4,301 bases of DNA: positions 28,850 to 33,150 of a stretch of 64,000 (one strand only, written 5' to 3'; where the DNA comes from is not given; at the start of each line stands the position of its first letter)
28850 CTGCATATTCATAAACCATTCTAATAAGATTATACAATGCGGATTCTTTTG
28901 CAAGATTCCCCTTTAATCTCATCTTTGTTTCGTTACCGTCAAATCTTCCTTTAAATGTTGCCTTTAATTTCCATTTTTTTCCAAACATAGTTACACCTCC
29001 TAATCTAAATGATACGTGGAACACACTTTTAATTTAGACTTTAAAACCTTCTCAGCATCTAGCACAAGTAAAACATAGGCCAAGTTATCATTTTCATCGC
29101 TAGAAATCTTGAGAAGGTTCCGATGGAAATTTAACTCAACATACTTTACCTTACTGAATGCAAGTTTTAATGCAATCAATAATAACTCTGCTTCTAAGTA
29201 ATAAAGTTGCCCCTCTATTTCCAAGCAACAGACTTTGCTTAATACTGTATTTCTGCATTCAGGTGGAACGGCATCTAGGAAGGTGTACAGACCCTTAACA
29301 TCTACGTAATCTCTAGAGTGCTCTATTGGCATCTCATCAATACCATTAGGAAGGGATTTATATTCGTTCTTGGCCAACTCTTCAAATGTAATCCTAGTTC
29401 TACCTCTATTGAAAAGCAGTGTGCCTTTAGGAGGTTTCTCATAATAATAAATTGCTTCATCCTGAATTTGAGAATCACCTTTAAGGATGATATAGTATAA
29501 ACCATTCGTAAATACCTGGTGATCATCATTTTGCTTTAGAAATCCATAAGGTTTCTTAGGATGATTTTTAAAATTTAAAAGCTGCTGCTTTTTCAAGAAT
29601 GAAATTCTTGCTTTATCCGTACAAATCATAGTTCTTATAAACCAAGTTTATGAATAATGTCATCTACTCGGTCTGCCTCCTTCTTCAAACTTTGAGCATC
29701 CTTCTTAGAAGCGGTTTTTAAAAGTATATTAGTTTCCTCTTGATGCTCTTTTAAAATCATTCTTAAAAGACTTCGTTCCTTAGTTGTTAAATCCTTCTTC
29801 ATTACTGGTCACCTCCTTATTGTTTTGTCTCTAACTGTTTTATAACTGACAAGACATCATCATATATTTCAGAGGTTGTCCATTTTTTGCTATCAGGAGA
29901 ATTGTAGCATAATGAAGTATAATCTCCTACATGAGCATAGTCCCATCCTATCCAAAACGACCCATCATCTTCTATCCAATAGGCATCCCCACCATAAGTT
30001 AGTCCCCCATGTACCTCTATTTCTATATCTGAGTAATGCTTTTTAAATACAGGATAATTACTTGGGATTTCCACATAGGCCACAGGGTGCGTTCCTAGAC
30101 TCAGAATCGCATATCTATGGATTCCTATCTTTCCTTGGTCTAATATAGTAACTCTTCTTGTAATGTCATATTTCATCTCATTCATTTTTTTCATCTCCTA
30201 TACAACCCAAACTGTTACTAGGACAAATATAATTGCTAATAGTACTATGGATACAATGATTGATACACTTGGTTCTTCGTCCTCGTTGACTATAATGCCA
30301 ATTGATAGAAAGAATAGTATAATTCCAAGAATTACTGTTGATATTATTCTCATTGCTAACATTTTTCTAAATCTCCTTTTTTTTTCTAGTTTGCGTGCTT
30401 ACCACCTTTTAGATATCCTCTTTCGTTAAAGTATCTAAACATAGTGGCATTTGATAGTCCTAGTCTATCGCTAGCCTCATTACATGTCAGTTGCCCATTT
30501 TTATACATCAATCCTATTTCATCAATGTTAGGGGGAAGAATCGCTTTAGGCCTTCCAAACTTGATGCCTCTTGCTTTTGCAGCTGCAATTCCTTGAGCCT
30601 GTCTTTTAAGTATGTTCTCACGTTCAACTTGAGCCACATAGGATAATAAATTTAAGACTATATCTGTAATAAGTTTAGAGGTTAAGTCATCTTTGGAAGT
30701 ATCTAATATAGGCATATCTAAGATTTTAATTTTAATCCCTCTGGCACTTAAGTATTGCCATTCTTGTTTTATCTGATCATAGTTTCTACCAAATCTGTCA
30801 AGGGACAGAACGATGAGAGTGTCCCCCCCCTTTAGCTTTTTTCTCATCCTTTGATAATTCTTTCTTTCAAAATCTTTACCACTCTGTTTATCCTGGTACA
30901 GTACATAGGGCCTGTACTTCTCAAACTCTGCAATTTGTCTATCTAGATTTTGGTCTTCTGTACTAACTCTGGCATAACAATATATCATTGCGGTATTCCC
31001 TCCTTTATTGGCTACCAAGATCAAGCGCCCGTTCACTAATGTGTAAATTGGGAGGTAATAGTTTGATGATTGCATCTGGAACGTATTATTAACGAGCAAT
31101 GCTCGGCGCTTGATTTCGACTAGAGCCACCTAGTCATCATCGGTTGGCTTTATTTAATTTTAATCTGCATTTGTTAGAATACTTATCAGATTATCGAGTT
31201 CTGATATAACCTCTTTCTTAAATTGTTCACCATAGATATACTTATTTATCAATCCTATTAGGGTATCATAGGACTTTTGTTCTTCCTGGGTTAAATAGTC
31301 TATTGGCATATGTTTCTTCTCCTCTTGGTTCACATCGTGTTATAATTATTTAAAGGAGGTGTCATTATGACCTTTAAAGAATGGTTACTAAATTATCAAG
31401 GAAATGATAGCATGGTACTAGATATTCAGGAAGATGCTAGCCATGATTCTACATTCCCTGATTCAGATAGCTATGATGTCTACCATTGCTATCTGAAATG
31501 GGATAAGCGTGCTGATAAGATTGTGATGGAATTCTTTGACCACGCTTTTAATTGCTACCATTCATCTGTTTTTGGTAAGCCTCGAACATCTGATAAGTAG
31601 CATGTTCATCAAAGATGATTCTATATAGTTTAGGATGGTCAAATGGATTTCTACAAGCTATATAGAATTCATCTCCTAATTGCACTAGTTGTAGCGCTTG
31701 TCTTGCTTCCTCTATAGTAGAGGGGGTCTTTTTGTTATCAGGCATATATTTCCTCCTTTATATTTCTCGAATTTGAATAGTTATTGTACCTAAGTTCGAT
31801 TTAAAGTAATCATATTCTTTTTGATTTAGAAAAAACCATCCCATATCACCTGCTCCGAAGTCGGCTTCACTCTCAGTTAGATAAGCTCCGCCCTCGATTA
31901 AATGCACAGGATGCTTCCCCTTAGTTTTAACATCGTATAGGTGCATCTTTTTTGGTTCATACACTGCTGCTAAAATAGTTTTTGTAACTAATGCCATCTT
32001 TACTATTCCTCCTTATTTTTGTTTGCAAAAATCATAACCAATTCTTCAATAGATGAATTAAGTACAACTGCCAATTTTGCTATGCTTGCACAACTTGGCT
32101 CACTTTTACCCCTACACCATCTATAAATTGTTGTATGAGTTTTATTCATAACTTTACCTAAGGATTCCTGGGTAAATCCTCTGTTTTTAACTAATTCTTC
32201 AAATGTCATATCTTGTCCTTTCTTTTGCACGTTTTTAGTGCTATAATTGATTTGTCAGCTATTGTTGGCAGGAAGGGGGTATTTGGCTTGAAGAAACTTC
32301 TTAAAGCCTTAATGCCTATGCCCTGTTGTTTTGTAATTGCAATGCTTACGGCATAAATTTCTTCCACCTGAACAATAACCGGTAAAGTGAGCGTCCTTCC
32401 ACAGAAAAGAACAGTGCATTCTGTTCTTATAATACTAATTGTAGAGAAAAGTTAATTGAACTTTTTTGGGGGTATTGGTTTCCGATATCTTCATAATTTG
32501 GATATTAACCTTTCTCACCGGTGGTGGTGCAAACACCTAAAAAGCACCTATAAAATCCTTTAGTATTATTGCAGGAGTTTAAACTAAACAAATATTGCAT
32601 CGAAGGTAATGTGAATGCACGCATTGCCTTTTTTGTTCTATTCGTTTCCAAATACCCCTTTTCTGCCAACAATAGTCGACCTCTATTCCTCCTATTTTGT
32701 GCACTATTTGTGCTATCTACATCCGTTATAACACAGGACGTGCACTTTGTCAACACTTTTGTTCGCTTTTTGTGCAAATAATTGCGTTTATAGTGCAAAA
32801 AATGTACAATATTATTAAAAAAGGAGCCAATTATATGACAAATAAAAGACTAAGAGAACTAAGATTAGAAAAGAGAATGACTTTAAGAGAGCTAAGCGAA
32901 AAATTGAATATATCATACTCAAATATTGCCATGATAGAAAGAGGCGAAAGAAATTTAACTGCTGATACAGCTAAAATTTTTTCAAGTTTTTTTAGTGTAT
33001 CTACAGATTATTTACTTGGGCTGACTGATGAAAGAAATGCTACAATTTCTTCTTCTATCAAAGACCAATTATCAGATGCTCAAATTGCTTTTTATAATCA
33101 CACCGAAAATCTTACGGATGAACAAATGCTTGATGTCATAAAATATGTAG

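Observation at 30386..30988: G8 homopolymer inside the catalytic region of a Hin/Gin-type invertase that sits far from any tail-fibre gene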

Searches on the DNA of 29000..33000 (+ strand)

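Call 3: search_dna_similar(query=window:29000-33000:+, collection=phages, mode=near, max_rows=30)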
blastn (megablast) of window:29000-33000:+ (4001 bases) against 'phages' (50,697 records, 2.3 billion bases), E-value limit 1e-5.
No match.

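Call 38: search_rna_families(sources=[L082, L170, L168, L085, L086, L087, L088, L089, L090, L091], threshold=gathering)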
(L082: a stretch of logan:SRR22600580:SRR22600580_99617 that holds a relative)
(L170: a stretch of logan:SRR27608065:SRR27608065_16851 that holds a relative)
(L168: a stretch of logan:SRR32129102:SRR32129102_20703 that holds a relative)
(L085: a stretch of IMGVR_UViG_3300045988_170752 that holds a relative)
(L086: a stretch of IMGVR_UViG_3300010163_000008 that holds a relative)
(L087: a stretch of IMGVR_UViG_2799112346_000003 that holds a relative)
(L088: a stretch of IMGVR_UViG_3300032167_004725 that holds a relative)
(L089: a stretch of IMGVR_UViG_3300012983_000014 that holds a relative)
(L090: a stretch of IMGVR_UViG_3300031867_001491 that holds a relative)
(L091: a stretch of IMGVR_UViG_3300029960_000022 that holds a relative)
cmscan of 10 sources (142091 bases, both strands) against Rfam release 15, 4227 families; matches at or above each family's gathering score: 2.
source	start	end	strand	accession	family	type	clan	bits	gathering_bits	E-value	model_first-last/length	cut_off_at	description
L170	4029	4396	+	RF00023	tmRNA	Gene;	CL00001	140.2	47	1.6e-54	1-374/374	no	transfer-messenger RNA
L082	196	445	-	RF02986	FuFi-1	Gene; sRNA;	-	66.7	59.6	1.2e-11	1-175/175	no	FuFi-1 RNA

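Call 69: search_dna_similar(query=window:32230-32700:+, collection=phages, mode=distant, max_evalue=0.01, max_rows=20)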
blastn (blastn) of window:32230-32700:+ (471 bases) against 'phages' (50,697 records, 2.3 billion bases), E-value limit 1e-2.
No match.

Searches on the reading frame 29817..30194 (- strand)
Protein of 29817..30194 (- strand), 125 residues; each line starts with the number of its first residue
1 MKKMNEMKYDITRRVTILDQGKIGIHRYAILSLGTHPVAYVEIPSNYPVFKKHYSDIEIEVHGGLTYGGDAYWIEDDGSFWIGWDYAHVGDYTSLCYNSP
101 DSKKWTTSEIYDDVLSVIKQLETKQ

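Call 12: search_protein_families(library=phrogs, proteins=[window:29817-30194:-], max_evalue=0.001)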
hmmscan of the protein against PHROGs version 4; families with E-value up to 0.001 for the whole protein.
window:29817-30194:- (125 aa): 1 family
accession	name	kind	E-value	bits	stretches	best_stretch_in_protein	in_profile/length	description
phrog_2164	-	unknown function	3.3e-16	60.5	1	34-123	41-127/135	-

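Call 46: search_protein_families(library=ncbifam, proteins=[window:29817-30194:-], max_evalue=0.001)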
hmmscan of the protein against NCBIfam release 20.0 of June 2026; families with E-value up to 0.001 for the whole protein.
window:29817-30194:- (125 aa): 0 families

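Call 92: search_protein_families(library=padloc, proteins=[window:29817-30194:-], max_evalue=0.001)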
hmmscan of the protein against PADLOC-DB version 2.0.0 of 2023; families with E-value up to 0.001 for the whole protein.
window:29817-30194:- (125 aa): 0 families
